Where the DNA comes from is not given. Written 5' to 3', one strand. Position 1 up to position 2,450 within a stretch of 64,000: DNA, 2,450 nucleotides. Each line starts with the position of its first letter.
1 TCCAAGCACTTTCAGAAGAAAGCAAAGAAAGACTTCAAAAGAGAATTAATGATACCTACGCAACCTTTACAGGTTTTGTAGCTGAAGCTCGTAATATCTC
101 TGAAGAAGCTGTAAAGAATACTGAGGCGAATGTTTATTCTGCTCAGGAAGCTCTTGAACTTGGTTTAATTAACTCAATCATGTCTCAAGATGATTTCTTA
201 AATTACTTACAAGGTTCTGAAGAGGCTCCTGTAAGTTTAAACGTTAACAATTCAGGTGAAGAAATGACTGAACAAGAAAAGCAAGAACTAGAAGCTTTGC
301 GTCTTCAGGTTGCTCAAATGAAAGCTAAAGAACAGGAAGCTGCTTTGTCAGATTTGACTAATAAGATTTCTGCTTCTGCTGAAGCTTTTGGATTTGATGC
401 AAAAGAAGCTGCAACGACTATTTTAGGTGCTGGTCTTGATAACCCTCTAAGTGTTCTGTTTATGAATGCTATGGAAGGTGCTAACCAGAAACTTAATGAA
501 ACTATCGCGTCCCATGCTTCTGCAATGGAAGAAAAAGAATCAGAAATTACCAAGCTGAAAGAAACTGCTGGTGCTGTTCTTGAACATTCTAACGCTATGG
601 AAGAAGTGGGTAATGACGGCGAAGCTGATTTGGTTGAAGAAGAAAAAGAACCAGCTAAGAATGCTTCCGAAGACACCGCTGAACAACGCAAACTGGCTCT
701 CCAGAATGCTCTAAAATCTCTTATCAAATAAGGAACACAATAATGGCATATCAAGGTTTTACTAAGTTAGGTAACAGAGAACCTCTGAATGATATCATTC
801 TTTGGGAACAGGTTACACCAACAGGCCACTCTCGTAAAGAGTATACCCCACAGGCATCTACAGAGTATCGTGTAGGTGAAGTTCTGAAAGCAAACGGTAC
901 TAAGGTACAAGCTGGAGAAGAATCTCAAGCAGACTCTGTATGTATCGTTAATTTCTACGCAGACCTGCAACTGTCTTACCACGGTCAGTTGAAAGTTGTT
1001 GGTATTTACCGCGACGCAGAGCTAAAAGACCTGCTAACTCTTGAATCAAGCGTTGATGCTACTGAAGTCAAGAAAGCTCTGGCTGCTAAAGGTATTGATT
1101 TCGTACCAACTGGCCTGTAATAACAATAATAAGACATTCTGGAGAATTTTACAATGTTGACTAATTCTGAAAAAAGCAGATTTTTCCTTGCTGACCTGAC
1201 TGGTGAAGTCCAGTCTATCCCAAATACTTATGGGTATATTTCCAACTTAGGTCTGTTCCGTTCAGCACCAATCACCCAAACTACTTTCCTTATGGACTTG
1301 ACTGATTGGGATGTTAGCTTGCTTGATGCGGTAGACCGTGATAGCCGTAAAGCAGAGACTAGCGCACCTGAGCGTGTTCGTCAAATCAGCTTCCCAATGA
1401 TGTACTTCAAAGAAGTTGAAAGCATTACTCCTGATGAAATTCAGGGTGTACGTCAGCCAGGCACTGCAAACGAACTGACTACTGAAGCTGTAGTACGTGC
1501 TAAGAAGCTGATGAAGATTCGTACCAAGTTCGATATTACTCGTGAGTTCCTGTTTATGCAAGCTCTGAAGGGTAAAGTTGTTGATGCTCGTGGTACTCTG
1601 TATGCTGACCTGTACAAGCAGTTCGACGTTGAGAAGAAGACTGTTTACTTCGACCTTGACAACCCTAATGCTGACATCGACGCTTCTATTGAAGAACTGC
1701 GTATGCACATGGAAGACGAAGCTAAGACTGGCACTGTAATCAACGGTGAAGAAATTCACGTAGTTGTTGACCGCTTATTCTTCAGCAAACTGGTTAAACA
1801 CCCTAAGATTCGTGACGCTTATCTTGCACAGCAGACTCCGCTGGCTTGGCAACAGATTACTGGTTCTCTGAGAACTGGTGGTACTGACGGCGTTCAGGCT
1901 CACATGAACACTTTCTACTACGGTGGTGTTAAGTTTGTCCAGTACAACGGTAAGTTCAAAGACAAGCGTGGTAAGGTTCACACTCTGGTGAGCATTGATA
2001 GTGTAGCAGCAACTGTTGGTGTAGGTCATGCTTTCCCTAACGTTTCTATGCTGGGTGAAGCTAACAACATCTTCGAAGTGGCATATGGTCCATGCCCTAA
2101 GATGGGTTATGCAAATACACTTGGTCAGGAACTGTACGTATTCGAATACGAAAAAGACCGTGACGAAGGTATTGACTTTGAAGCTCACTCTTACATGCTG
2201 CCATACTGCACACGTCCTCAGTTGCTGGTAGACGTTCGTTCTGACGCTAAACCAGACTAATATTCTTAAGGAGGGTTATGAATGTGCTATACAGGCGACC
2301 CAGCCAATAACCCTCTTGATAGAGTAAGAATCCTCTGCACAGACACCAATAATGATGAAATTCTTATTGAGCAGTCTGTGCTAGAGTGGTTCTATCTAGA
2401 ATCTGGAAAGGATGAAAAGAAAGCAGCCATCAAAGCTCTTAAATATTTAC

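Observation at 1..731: Protease-scaffold fusion with a possible nested internal start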

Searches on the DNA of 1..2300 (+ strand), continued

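Call 59: get_annotated_region(hit=H144, flank=700)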
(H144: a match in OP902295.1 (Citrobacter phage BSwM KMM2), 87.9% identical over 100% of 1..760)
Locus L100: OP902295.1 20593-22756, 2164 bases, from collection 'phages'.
description: Citrobacter phage BSwM KMM2, complete genome.
organism: Citrobacter phage BSwM KMM2 (NCBI taxid 3003613)
taxonomy: Viruses; Duplodnaviria; Heunggongvirae; Uroviricota; Caudoviricetes; Ounavirinae; Mooglevirus
host: Citrobacter freundii ZY198; source: Baltic sea water; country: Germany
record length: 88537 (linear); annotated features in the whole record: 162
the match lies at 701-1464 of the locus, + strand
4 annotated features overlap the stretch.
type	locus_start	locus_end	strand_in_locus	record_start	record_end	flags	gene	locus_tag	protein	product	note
CDS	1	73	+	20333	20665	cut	-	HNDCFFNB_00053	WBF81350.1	hypothetical protein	-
CDS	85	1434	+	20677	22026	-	-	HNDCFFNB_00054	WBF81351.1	hypothetical protein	-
CDS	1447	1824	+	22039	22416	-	-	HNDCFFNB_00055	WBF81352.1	hypothetical protein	-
CDS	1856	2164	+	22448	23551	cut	-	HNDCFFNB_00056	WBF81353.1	major capsid protein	-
